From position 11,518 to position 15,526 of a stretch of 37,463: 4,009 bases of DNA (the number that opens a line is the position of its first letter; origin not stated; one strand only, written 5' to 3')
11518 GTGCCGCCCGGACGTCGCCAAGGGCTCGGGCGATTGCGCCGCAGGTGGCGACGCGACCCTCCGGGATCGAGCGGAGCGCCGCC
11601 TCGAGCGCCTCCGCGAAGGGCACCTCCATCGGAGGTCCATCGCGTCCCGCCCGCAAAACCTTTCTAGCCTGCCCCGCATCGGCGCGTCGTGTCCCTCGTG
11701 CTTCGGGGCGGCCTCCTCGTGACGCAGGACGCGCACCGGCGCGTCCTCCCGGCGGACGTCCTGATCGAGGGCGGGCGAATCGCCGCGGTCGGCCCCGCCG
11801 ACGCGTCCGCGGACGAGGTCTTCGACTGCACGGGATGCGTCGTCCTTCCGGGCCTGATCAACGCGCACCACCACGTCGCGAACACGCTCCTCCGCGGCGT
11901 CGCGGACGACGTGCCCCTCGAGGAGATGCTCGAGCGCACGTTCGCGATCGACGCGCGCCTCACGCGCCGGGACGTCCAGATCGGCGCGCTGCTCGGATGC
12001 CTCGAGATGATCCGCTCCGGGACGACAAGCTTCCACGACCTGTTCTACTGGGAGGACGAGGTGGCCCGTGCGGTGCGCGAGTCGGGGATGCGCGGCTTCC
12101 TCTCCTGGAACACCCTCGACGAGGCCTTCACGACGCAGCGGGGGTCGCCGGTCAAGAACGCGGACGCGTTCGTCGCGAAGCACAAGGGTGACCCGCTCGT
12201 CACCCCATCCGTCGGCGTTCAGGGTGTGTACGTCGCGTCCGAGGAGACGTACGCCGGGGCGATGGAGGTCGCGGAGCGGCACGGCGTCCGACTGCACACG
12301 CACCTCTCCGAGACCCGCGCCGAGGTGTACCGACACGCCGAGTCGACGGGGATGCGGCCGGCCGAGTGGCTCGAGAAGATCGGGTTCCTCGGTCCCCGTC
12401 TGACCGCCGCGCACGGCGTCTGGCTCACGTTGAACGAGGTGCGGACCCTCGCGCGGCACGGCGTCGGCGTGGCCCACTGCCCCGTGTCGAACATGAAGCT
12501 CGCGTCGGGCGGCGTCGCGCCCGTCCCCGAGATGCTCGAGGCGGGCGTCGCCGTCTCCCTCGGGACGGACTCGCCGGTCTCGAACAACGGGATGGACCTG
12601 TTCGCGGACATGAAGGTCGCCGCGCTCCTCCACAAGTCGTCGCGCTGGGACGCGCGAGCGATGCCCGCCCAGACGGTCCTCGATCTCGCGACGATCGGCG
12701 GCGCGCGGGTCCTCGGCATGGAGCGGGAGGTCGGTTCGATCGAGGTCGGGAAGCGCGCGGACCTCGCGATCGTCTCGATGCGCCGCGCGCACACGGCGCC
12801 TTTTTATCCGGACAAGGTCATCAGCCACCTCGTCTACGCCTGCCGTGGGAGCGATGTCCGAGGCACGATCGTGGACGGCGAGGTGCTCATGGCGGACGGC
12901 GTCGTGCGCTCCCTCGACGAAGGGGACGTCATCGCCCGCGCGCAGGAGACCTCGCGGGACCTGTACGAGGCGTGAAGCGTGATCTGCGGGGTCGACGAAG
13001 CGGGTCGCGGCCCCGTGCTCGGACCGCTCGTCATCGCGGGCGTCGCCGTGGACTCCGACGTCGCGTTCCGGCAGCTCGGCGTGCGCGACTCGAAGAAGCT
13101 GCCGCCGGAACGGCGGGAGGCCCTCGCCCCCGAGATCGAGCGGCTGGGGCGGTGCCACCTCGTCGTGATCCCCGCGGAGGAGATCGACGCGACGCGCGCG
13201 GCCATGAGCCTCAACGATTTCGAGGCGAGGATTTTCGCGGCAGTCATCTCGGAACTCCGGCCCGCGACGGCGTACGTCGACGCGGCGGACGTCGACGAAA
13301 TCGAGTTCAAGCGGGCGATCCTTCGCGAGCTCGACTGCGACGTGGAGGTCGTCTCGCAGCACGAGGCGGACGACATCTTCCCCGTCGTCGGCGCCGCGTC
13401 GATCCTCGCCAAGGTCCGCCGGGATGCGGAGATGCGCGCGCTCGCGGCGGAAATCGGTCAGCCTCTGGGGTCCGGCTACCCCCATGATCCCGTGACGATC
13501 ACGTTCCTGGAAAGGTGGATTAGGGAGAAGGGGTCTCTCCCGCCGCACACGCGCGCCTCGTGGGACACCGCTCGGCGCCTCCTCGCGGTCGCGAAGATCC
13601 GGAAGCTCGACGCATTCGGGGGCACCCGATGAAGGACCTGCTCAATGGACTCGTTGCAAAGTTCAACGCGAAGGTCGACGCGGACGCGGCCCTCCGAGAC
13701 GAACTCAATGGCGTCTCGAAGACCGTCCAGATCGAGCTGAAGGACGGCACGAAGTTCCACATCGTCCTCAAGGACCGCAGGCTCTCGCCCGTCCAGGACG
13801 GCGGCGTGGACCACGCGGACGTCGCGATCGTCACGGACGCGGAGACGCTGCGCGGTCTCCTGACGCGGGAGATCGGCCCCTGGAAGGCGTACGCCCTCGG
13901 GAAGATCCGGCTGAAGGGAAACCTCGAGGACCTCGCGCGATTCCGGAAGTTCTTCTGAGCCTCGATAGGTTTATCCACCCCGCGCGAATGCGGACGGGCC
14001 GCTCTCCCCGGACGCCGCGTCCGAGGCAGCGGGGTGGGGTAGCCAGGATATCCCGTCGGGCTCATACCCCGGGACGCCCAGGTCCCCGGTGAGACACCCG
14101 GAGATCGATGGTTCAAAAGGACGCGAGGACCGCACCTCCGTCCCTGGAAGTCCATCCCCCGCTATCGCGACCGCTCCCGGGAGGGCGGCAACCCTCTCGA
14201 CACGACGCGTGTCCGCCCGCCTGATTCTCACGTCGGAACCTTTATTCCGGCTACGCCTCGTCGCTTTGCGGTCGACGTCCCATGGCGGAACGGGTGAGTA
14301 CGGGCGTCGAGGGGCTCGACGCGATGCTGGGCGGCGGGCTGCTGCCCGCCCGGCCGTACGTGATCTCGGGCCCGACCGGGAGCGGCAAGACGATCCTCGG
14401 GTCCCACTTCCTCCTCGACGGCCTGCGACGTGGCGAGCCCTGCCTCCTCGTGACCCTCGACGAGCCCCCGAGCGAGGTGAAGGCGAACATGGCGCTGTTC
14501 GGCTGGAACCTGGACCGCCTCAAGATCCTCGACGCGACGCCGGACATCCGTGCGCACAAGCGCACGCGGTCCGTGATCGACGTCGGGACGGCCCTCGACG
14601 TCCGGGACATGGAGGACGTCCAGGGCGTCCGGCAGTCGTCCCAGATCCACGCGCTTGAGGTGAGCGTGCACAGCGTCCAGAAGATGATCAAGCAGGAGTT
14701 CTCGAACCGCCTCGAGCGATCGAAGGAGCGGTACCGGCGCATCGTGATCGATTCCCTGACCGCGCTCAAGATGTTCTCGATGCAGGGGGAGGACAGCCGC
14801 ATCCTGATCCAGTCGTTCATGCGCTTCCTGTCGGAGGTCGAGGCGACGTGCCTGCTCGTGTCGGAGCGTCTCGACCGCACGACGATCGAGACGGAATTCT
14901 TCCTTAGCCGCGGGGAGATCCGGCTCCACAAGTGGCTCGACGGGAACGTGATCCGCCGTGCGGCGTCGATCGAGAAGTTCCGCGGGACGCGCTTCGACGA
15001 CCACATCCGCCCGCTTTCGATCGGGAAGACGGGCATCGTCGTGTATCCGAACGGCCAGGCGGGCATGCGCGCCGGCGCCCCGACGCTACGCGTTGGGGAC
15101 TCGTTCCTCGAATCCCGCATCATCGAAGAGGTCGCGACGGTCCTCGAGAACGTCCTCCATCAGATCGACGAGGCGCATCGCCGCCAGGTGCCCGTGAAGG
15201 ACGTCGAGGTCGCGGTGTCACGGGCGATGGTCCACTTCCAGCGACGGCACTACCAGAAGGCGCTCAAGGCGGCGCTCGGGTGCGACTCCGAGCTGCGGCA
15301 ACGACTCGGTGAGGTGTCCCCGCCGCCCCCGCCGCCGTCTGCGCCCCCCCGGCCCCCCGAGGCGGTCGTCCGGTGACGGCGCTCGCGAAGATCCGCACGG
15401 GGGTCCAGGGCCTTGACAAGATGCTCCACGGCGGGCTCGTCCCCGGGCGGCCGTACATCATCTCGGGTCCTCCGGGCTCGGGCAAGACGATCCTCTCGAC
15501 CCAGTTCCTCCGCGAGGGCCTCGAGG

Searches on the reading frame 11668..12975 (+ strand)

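Call 56: search_protein_families(library=pfam, proteins=[window:11668-12975:+], max_evalue=0.0001)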
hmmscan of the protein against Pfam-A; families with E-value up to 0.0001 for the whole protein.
window:11668-12975:+ (435 aa): 3 families
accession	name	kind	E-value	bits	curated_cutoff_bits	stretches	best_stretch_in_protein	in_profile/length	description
PF01979.26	Amidohydro_1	-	6.3e-69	233.3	25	1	58-406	1-344/345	Amidohydrolase family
PF07969.17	Amidohydro_3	-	1.8e-25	90.8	29.7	1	191-407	260-471/472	Amidohydrolase family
PF22039.1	HUTI_composite_bact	-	2.4e-05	24.3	25.5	1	31-46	3-18/26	Imidazolonepropionase-like composite domain, bacteria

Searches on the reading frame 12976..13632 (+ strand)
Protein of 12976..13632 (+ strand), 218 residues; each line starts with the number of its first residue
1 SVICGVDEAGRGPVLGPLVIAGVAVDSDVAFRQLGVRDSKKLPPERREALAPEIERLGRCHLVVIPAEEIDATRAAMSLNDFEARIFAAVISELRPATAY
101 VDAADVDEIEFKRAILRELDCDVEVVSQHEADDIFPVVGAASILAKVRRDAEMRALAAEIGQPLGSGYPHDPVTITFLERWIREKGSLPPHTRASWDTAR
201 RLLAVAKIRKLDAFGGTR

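Call 56: search_protein_families(library=pfam, proteins=[window:12976-13632:+], max_evalue=0.0001)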
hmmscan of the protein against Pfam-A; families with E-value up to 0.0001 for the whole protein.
window:12976-13632:+ (218 aa): 1 family
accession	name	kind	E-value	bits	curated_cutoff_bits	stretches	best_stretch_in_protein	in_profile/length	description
PF01351.25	RNase_HII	-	1.9e-43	149.1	25.8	1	4-198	1-198/199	Ribonuclease HII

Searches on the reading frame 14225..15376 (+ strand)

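Call 56: search_protein_families(library=pfam, proteins=[window:14225-15376:+], max_evalue=0.0001)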
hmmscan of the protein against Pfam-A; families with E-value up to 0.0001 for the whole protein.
window:14225-15376:+ (383 aa): 1 family
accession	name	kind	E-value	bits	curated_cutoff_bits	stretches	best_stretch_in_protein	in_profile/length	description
PF06745.19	ATPase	-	1.7e-40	139.3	26.6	1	24-276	1-229/231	KaiC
